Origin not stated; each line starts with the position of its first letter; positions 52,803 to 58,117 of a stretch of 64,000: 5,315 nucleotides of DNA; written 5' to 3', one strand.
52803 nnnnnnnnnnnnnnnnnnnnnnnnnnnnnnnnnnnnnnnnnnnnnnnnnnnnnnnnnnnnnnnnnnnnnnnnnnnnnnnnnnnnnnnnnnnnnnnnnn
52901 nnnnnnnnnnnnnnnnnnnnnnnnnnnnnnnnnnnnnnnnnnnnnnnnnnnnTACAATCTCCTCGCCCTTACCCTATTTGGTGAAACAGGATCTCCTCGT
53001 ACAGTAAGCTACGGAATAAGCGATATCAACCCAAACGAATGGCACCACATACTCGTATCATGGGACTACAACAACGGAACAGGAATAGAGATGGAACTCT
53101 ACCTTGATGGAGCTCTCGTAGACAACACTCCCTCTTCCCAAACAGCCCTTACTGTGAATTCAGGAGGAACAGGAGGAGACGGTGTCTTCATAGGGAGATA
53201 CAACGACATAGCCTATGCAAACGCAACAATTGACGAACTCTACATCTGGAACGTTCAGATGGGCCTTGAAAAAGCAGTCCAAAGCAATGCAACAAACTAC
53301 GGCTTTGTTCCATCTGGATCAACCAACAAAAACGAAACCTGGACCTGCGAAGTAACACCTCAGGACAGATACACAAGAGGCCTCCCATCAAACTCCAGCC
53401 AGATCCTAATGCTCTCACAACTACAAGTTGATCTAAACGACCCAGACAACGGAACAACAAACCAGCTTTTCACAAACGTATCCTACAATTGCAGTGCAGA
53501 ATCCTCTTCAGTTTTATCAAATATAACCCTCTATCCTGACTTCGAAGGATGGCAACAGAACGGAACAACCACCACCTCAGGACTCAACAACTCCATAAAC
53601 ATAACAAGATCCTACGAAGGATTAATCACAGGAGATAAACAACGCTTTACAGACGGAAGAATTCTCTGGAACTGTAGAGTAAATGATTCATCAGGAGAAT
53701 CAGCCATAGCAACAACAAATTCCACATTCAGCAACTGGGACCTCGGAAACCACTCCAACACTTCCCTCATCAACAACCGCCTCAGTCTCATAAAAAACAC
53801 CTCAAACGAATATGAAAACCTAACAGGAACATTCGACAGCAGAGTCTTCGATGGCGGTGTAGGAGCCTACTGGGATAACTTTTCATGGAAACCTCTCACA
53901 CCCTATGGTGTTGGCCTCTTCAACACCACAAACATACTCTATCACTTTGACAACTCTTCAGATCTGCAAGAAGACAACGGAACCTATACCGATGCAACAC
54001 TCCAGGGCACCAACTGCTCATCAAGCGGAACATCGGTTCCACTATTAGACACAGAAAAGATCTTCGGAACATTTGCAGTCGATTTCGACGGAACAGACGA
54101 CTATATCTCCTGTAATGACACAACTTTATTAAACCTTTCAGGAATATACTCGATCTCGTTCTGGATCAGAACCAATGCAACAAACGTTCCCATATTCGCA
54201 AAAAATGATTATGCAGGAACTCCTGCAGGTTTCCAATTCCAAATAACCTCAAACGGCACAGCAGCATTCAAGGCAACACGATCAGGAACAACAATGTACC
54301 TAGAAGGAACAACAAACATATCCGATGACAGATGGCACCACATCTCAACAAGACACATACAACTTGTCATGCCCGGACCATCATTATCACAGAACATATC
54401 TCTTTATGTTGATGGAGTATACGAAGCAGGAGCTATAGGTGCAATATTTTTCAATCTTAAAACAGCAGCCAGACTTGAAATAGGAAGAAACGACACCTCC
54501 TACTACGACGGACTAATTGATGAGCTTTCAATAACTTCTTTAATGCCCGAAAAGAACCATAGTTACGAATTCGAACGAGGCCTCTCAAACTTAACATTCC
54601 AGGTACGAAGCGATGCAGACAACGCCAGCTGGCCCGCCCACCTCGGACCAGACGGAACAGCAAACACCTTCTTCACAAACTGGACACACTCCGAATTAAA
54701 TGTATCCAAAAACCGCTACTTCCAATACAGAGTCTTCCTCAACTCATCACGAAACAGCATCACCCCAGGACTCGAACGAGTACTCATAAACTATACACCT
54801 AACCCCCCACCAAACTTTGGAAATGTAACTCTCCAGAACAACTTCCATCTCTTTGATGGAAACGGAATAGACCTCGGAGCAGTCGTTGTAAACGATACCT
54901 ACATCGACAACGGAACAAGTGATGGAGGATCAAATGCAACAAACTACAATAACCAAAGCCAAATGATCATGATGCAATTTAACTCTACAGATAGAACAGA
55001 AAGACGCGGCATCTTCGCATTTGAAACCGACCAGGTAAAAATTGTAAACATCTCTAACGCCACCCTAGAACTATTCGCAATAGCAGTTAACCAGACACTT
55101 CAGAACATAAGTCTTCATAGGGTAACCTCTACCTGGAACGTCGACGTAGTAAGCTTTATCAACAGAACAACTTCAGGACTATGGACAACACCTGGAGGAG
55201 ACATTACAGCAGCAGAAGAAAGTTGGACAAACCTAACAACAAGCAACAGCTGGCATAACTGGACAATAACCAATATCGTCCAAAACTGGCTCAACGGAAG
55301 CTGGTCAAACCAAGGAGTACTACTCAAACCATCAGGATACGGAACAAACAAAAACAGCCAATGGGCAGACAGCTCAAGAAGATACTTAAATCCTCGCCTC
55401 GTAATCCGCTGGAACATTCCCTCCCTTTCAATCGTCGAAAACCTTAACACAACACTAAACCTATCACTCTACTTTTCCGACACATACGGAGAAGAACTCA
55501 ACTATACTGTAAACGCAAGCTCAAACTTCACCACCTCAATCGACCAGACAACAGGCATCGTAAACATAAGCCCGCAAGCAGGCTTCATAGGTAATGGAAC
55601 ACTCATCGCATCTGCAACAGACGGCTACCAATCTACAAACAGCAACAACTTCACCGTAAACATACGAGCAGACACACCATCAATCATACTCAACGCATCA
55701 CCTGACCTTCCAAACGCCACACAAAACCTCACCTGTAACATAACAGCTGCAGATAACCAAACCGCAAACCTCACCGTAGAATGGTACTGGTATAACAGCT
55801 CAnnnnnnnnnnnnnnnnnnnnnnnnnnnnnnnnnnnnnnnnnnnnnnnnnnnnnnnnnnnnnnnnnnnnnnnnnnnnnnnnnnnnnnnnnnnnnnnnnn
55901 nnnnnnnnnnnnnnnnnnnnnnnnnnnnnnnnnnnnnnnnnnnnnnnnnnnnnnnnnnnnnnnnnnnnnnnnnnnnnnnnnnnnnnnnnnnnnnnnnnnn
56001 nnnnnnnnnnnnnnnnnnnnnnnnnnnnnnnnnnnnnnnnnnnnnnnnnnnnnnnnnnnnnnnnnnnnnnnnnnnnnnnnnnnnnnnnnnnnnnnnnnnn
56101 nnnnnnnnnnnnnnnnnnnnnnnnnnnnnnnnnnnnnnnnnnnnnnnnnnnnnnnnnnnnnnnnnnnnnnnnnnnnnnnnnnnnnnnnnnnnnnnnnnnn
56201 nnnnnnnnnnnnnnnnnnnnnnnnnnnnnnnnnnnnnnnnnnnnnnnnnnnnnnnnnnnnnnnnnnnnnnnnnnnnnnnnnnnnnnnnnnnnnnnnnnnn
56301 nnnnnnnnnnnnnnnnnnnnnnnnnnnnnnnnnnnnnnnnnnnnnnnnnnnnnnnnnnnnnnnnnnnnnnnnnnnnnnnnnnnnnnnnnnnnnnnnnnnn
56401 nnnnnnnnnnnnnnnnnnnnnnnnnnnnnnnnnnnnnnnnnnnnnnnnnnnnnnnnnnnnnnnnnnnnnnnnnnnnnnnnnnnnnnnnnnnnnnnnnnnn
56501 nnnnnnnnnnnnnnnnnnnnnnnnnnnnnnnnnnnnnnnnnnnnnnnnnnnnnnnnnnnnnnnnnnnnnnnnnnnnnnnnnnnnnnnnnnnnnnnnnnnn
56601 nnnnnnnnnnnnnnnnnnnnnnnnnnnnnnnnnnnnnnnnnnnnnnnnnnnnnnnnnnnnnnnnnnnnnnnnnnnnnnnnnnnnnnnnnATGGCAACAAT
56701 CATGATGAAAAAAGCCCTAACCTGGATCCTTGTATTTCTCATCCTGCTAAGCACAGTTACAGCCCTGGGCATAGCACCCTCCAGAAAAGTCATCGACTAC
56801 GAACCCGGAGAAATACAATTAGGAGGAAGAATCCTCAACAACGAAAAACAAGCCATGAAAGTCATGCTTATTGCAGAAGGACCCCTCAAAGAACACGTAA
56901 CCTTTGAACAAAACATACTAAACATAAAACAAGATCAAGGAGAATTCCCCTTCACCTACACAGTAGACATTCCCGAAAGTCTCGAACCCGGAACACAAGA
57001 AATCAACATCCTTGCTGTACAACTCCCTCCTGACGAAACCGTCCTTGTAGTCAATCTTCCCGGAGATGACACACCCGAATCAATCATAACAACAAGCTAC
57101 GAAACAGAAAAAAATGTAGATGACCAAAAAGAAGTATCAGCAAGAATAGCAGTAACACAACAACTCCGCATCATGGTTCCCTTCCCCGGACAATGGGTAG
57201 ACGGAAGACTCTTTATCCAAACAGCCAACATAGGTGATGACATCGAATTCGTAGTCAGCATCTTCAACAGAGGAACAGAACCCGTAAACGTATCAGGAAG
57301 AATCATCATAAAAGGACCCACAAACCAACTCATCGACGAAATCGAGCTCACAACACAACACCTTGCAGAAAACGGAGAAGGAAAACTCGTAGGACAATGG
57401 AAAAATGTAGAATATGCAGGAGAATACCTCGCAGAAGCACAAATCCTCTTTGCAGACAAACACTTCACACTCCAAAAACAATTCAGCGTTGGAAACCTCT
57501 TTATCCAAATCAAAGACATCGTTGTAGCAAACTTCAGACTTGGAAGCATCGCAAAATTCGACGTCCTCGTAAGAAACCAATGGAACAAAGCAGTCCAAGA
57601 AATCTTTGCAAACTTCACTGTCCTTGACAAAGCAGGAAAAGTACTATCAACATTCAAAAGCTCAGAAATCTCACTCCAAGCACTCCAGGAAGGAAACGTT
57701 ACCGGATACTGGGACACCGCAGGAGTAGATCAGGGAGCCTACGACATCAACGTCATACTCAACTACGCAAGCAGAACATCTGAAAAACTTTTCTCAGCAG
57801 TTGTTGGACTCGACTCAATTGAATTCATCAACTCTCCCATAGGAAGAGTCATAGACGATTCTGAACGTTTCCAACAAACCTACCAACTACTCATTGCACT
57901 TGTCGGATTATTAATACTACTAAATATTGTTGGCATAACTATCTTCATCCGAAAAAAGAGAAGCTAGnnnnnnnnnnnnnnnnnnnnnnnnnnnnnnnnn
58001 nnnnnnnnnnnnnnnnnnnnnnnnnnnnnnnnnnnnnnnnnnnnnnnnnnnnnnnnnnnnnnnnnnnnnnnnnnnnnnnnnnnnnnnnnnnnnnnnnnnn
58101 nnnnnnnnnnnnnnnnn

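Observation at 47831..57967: Giant 2750-aa FG-GAP/LamG glycoprotein with a dedicated small HTH gene and an upstream array of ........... repeats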

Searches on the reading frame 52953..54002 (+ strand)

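Call 54: search_protein_families(library=pfam, proteins=[window:52953-54002:+], max_evalue=0.01)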
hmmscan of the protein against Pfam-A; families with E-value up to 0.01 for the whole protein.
window:52953-54002:+ (350 aa): 1 family
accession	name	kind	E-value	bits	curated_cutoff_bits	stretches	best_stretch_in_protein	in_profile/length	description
PF13385.13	Laminin_G_3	-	3.9e-10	40.5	27.6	1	8-101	60-143/151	Concanavalin A-like lectin/glucanases superfamily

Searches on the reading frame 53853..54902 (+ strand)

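Call 54: search_protein_families(library=pfam, proteins=[window:53853-54902:+], max_evalue=0.01)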
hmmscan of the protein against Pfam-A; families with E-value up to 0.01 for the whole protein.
window:53853-54902:+ (350 aa): 1 family
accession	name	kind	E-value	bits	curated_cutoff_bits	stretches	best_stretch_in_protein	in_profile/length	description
PF13385.13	Laminin_G_3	-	1.1e-16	61.8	27.6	1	79-227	1-140/151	Concanavalin A-like lectin/glucanases superfamily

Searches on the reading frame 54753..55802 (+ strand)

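Call 54: search_protein_families(library=pfam, proteins=[window:54753-55802:+], max_evalue=0.01)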
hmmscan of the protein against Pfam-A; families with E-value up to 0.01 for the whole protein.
window:54753-55802:+ (350 aa): 1 family
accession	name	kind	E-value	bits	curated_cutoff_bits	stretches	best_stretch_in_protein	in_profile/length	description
PF06848.17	Disaggr_repeat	-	5e-08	33.3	33.9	1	80-198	24-158/179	Disaggregatase related repeat domain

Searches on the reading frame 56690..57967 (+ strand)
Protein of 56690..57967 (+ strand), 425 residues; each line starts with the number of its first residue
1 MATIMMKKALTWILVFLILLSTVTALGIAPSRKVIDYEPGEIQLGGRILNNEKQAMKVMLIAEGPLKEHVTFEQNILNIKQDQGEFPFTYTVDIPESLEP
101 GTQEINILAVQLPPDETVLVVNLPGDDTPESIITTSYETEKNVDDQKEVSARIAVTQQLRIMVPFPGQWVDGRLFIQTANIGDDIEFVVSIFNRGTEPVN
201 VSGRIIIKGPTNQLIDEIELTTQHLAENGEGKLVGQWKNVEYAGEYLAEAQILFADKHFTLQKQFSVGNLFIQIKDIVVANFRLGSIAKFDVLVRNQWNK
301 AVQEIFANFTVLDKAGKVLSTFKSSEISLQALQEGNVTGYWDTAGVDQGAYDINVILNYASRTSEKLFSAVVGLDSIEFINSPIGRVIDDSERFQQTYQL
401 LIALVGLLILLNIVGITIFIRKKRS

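Call 5: search_protein_families(library=pfam, proteins=[window:56690-57967:+], max_evalue=0.01)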
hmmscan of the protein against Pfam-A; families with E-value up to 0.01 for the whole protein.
window:56690-57967:+ (425 aa): 0 families

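Call 10: search_protein_families(library=ncbifam, proteins=[window:56690-57967:+], max_evalue=0.001)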
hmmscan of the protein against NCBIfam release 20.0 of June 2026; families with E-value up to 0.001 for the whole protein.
window:56690-57967:+ (425 aa): 0 families

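Call 56: find_homologous_proteins(query=window:56690-57964:+, max_evalue=0.001)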
Query window:56690-57964:+ (425 aa): 28 proteins with E <= 0.001 among 6774 candidates.
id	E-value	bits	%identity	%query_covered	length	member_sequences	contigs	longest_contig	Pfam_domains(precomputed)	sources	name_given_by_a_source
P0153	3.4e-271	917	100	99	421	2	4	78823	-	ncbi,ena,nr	ncbi:hypothetical protein CMO92_01630 [Candidatus Woesearchaeota archaeon]|nr:hypothetical protein [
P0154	3.5e-155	535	58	97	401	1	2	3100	-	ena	-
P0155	5.7e-91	323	40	97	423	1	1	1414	-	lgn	-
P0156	6.3e-87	310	40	90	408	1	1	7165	-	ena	-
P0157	3.9e-83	298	39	90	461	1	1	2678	-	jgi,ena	-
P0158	3.2e-80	288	38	97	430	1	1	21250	-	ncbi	ncbi:MAG: hypothetical protein ABIE94_03890 [archaeon]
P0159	1.7e-79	286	40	99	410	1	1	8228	-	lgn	-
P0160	7.0e-79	284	39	97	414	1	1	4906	-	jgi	-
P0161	1.4e-78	283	39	95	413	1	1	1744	-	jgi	jgi:hypothetical protein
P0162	1.6e-78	282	39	90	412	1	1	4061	-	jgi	-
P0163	3.0e-78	282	38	93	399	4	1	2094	-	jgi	-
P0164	4.5e-77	278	38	88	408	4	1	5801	-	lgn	-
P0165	7.0e-71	257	34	92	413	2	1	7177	-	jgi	jgi:hypothetical protein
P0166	3.5e-67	245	35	97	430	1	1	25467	PF07705.18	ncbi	ncbi:MAG: hypothetical protein ABIA93_04825 [Candidatus Woesearchaeota archaeon]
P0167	1.5e-62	230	32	87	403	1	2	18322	-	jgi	jgi:hypothetical protein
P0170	4.2e-53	199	31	98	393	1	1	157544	-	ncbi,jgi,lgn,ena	-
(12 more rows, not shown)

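Call 58: find_encoding_contigs(protein=P0170, flank=10000, max_places=1)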
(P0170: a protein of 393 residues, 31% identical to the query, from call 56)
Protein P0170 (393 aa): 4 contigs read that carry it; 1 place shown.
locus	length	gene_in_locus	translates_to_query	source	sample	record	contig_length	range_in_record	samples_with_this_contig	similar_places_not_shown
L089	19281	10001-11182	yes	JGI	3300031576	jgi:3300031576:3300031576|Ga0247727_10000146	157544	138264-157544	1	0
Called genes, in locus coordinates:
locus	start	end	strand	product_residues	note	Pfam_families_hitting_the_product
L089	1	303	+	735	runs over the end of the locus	-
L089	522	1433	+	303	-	PF01544:CorA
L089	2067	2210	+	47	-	PF08281:Sigma70_r4_2 (weak)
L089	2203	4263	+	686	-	-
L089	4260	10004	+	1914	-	PF00354:Pentaxin (faint), PF13385:Laminin_G_3, PF22925:TS_C (faint), PF02210:Laminin_G_2 (faint), PF02973:Sialidase (faint), PF13385:Laminin_G_3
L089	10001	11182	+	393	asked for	-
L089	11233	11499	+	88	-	-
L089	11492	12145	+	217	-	-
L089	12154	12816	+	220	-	-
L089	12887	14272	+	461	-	-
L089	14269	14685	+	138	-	-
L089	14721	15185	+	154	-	PF02502:LacAB_rpiB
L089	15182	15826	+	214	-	PF00834:Ribul_P_3_epim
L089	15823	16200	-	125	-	-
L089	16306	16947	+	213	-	PF13483:Lactamase_B_3, PF12706:Lactamase_B_2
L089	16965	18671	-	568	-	-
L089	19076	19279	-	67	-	?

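Call 59: find_encoding_contigs(protein=P0158, flank=10000, max_places=1)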
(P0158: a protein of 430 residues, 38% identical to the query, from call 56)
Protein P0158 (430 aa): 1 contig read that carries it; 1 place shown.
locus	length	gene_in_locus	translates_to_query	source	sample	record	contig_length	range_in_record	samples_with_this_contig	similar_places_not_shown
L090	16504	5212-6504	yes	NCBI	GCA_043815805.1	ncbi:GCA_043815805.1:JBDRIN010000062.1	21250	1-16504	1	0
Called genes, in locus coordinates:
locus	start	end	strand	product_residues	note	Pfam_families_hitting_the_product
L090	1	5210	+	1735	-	PF13229:Beta_helix (weak), PF05048:NosD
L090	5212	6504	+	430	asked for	-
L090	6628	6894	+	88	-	-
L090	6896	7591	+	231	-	-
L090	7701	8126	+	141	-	-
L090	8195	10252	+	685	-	PF17963:Big_9 (weak)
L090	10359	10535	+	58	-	-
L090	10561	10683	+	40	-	-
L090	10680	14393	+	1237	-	PF05345:He_PIG (weak), PF17963:Big_9 (faint)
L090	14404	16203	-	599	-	-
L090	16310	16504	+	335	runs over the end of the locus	PF20030:bpMoxR, PF00158:Sigma54_activat (faint), PF07726:AAA_3, PF07728:AAA_5, PF17863:AAA_lid_2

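Call 71: predict_structure(alignment_id=A3)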
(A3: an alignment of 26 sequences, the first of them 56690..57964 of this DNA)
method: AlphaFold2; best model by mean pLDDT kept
length: 425 residues; sequences in the alignment: 26
mean_pLDDT: 84.5   pTM: 0.58
mean pLDDT of the five models: 84.5, 83.2, 82.6, 82.6, 82.3
residues with pLDDT >= 90: 260; 70-90: 97; 50-70: 19; < 50: 49
segments of 3 or more residues with pLDDT < 50: 116-118, 120-150, 383-395
pLDDT, mean of each block of 10 residues (from residue 1): 82 81 71 92 93 88 92 92 92 92 92 62 44 30 36 79 90 93 95 94 96 94 95 95 94 94 94 91 89 94 96 92 96 95 92 95 93 87 46 57 89 90 76
secondary structure, 60 per line:
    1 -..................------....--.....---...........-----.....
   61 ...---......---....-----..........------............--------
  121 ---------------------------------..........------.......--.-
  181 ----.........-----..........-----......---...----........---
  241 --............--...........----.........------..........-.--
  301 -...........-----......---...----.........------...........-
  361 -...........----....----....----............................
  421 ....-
elements in order: H2-19 E26-29 E32-36 E40-50 E56-63 E70-72 E76-79 E85-94 E101-112 E154-163 E170-176 E185-193 E199-208 E214-219 E223-225 E230-237 E243-254 E257-267 E272-280 E287-296 E302-312 E318-323 E327-329 E334-342 E349-359 E362-372 E377-380 E385-388 H393-424

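Call 74: fold_search(model_id=the predicted structure, library=pdb)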
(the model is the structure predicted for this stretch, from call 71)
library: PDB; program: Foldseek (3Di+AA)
matches with E <= 10: 1884; with E <= 0.001: 461
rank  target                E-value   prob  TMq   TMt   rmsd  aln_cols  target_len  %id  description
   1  7sqc_F0               1.4e-12  1.00  0.21  0.28  16.8       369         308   11  Ciliary C1 central pair apparatus isolated from Chlamydomonas reinhardtii (released 2022-04-13)
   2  7sqc_F1               1.3e-11  1.00  0.20  0.18  16.8       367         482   11  Ciliary C1 central pair apparatus isolated from Chlamydomonas reinhardtii (released 2022-04-13)
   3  9ijj_O                1.7e-11  1.00  0.21  0.09  21.8       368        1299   11  In situ structure of the central apparatus in mouse sperm axoneme. (released 2025-06-04)
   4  7sqc_T0               1.7e-11  1.00  0.20  0.17  28.2       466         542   11  Ciliary C1 central pair apparatus isolated from Chlamydomonas reinhardtii (released 2022-04-13)
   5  7som_D                5.2e-11  1.00  0.27  0.10  15.6       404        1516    9  Ciliary C2 central pair apparatus isolated from Chlamydomonas reinhardtii (released 2022-04-13)
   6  9ijj_C                1.6e-10  1.00  0.24  0.13  17.0       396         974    9  In situ structure of the central apparatus in mouse sperm axoneme. (released 2025-06-04)
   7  9ijj_h                1.9e-10  1.00  0.29  0.12  11.7       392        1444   10  In situ structure of the central apparatus in mouse sperm axoneme. (released 2025-06-04)
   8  7sqc_2B               1.9e-10  1.00  0.21  0.14  20.2       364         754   12  Ciliary C1 central pair apparatus isolated from Chlamydomonas reinhardtii (released 2022-04-13)
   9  7sqc_T1               2.3e-10  1.00  0.23  0.19  27.3       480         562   11  Ciliary C1 central pair apparatus isolated from Chlamydomonas reinhardtii (released 2022-04-13)
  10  7sqc_2A               3.2e-10  1.00  0.21  0.13  20.9       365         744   13  Ciliary C1 central pair apparatus isolated from Chlamydomonas reinhardtii (released 2022-04-13)
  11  7sqc_O0               4.3e-10  1.00  0.23  0.11  16.4       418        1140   10  Ciliary C1 central pair apparatus isolated from Chlamydomonas reinhardtii (released 2022-04-13)
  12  7sqc_T2               5.0e-10  1.00  0.23  0.20  27.5       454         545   12  Ciliary C1 central pair apparatus isolated from Chlamydomonas reinhardtii (released 2022-04-13)
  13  7sqc_T3               9.4e-10  1.00  0.25  0.31  14.6       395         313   10  Ciliary C1 central pair apparatus isolated from Chlamydomonas reinhardtii (released 2022-04-13)
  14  9ijj_4G               1.8e-09  1.00  0.21  0.03  21.8       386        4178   10  In situ structure of the central apparatus in mouse sperm axoneme. (released 2025-06-04)
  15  4kkp_B                2.5e-09  1.00  0.20  0.35  20.3       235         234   15  Crystal structure of Vibrio cholerae RbmA (crystal form 2) (released 2013-05-22)
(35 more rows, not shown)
